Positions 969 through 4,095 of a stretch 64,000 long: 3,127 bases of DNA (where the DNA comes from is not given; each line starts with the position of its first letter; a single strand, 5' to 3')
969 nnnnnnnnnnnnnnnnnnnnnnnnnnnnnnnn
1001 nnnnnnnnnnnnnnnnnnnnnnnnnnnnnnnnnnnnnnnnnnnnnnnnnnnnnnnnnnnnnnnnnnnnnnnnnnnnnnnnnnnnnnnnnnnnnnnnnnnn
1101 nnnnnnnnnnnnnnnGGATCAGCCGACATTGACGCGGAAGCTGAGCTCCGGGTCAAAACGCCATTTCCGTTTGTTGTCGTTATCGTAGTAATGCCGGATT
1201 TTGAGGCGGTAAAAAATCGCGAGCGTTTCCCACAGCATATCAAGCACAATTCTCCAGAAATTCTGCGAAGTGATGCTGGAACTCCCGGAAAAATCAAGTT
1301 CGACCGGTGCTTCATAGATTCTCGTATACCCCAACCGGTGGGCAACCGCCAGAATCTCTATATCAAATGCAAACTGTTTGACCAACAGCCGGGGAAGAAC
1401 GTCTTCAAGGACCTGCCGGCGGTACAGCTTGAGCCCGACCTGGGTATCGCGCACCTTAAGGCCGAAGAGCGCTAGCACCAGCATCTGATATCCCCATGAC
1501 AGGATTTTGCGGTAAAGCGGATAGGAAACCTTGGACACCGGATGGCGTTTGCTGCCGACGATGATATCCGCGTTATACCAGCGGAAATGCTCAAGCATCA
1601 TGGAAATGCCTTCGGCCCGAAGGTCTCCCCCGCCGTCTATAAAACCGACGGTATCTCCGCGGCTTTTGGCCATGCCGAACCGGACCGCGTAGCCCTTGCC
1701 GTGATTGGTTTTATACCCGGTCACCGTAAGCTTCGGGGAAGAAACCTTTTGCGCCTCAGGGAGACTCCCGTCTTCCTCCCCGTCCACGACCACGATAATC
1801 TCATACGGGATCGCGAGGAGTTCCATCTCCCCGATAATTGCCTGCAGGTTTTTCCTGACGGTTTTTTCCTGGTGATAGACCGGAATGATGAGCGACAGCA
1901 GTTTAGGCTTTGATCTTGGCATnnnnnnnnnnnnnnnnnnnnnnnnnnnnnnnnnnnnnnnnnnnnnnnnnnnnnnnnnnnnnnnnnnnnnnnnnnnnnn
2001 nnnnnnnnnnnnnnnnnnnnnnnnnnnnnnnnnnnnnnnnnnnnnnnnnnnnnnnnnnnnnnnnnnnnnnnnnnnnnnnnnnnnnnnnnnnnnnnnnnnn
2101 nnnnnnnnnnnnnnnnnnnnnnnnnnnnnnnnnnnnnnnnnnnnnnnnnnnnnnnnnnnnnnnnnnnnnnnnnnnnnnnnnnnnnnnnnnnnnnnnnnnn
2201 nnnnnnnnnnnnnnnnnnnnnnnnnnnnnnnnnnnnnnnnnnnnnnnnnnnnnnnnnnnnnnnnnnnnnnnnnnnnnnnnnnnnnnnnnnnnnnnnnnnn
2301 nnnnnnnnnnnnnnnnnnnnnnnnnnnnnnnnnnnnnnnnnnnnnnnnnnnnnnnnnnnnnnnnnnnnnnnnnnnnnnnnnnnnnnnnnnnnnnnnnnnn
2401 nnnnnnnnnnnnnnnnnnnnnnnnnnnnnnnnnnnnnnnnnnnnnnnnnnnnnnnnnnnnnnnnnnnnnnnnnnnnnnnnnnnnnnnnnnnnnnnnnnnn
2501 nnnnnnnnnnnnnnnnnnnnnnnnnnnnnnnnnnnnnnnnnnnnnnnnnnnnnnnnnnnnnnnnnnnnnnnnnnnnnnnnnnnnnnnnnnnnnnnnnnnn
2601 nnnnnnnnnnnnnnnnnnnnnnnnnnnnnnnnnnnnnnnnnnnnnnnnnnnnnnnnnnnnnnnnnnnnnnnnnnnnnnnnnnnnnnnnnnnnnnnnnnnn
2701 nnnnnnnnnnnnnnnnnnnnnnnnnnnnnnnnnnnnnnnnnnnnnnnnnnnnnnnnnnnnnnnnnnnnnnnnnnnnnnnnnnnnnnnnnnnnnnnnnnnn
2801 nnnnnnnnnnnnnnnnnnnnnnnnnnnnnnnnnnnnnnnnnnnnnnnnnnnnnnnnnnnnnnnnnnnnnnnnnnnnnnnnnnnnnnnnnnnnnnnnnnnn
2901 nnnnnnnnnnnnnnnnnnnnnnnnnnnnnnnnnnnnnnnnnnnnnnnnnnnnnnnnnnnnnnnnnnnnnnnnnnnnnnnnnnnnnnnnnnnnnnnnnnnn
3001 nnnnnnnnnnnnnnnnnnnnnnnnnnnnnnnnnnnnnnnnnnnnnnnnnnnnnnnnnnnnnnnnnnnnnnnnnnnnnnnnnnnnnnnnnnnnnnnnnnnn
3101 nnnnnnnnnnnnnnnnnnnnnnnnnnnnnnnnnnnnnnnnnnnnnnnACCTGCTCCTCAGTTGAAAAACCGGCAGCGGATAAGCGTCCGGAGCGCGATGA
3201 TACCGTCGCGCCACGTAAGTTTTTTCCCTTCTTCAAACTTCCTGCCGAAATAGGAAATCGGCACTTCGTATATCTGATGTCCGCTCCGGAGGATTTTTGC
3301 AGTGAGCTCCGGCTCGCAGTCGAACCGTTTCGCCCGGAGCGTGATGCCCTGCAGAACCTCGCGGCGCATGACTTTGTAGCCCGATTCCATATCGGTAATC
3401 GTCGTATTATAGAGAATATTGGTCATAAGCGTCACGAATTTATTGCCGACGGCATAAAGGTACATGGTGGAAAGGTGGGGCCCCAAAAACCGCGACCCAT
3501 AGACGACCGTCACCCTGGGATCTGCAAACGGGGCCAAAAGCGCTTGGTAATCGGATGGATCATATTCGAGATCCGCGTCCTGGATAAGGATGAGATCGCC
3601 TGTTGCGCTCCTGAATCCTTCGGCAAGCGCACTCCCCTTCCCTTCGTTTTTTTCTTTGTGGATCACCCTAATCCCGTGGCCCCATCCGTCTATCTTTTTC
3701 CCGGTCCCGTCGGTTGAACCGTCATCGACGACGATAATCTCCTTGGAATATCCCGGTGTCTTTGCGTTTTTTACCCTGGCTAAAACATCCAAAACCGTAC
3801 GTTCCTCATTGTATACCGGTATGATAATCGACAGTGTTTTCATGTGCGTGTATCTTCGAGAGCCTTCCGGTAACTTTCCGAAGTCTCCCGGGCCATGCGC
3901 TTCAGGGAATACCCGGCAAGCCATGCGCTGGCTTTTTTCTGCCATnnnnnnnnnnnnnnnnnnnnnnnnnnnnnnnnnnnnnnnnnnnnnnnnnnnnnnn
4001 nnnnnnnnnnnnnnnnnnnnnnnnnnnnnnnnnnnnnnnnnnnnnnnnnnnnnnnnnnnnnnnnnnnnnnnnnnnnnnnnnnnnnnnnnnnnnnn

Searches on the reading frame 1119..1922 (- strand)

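Call 7: search_protein_families(library=pfam, proteins=[window:1119-1922:-], max_evalue=0.01)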
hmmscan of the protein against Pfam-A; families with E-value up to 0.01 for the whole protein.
window:1119-1922:- (267 aa): 2 families
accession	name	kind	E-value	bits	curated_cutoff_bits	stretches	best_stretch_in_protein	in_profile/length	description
PF00535.33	Glycos_transf_2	-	9.2e-18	65.2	23.3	1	10-175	1-167/168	Glycosyl transferase family 2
PF13641.12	Glyco_tranf_2_3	-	0.00084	19.8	27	1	6-97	1-95/230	Glycosyltransferase like family 2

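Call 50: search_protein_families(library=ncbifam, proteins=[window:1119-1922:-], max_evalue=0.00001)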
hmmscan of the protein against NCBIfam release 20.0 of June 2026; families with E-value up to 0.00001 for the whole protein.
window:1119-1922:- (267 aa): 9 families
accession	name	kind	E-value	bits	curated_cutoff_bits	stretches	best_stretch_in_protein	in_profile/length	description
NF058614.1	PPMAGASynPpgS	equivalog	3.1e-10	39.9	370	1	11-220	4-207/226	polyprenyl-phospho-N-acetylgalactosaminyl synthase PpgS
TIGR03937.1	PgaC_IcaA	equivalog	3.8e-10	39.3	422.3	1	5-114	43-151/407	poly-beta-1,6-N-acetyl-D-glucosamine synthase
NF047588.1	GlcsyltransPgfSStrep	equivalog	2.5e-09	36.8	500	1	9-175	3-167/308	glycosyltransferase PgfS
NF007986.1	PRK10714.1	equivalog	1.5e-08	34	529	1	7-177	6-174/316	undecaprenyl-phosphate 4-deoxy-4-formamido-L-arabinose transferase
NF041875.1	EPS_EpsD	equivalog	1.5e-07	31.2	370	1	9-139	1-130/325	exopolysaccharide biosynthesis glycosyltransferase EpsD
TIGR04182.1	glyco_TIGR04182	equivalog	7.7e-07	28.8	325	1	11-206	4-187/293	S-layer glycoprotein N-glycosyltransferase AglJ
NF007482.0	PRK10073.1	equivalog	7.8e-07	28.4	423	1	5-100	4-97/334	glycosyltransferase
TIGR03111.1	glyc2_xrt_Gpos1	hypoth_equivalog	2.2e-06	26.8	363.95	1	9-114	51-157/439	TIGR03111 family XrtG-associated glycosyltransferase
NF010496.0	PRK13915.1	equivalog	3.5e-06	26.3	262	1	8-97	32-125/307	glucosyl-3-phosphoglycerate synthase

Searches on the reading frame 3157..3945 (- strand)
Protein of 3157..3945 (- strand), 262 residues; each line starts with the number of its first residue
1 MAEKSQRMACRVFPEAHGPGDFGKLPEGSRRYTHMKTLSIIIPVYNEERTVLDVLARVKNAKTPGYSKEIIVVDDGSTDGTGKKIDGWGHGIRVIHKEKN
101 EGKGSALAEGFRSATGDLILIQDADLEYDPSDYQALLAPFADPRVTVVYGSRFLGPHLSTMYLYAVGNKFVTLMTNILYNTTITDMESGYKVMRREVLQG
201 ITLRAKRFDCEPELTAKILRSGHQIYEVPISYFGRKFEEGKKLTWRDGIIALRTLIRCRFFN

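Call 7: search_protein_families(library=pfam, proteins=[window:3157-3945:-], max_evalue=0.01)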
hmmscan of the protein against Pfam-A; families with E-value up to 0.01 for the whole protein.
window:3157-3945:- (262 aa): 4 families
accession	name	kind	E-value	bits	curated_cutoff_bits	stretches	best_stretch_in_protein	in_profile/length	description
PF00535.33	Glycos_transf_2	-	5.4e-37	127.8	23.3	1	39-199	1-165/168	Glycosyl transferase family 2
PF13641.12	Glyco_tranf_2_3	-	3.1e-09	37.6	27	1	38-180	3-132/230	Glycosyltransferase like family 2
PF10111.15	Glyco_tranf_2_2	-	3.9e-05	23.7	27.3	1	39-129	1-95/276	Glycosyltransferase like family 2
PF13506.12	Glyco_transf_21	-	0.0007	19.5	21.7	1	103-158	18-73/174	Glycosyl transferase family 21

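Call 50: search_protein_families(library=ncbifam, proteins=[window:3157-3945:-], max_evalue=0.00001)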
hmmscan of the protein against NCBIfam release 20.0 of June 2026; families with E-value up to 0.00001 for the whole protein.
window:3157-3945:- (262 aa): 18 families
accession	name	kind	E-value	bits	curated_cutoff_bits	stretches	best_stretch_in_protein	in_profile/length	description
TIGR04182.1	glyco_TIGR04182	equivalog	9e-36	123.7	325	1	39-258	3-217/293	S-layer glycoprotein N-glycosyltransferase AglJ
TIGR03937.1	PgaC_IcaA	equivalog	1.1e-18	67.4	422.3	1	31-150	40-161/407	poly-beta-1,6-N-acetyl-D-glucosamine synthase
TIGR03965.1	mycofact_glyco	equivalog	1.5e-17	63.6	280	1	35-150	73-189/467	mycofactocin biosynthesis glycosyltransferase MftF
TIGR04283.1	glyco_like_mftF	equivalog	4.4e-16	59.2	182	1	38-170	1-127/221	TIGR04283 family arsenosugar biosynthesis glycosyltransferase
NF010496.0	PRK13915.1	equivalog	2.6e-15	56.3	262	1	34-149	29-152/307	glucosyl-3-phosphoglycerate synthase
NF041391.1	DPhHxTase_Halo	equivalog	4.5e-15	55.2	375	1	44-238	3-189/213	dolichyl-phosphate hexose transferase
NF007986.1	PRK10714.1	equivalog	4.6e-15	55.4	529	1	33-241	3-209/316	undecaprenyl-phosphate 4-deoxy-4-formamido-L-arabinose transferase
NF058614.1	PPMAGASynPpgS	equivalog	6.3e-15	55.2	370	1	40-241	4-205/226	polyprenyl-phospho-N-acetylgalactosaminyl synthase PpgS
NF047588.1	GlcsyltransPgfSStrep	equivalog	1.1e-14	54.3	500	1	38-201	3-167/308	glycosyltransferase PgfS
NF041875.1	EPS_EpsD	equivalog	3.5e-14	52.9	370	1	38-151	1-115/325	exopolysaccharide biosynthesis glycosyltransferase EpsD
NF007482.0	PRK10073.1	equivalog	8.9e-14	51.2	423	1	35-138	5-108/334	glycosyltransferase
NF047683.1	TeichurnBiosyTuaG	equivalog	1.9e-08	34.3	400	1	36-131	6-102/252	teichuronic acid biosynthesis protein TuaG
NF041865.1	EpsU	equivalog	2.6e-08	33.3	700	1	32-131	35-138/394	exopolysaccharide biosynthesis GT2 family glycosyltransferase EpsU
TIGR04242.1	nodulat_NodC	equivalog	5e-08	32.3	550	1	34-150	46-166/395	chitooligosaccharide synthase NodC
TIGR03111.1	glyc2_xrt_Gpos1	hypoth_equivalog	2.8e-07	29.7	363.95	1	35-147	48-164/439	TIGR03111 family XrtG-associated glycosyltransferase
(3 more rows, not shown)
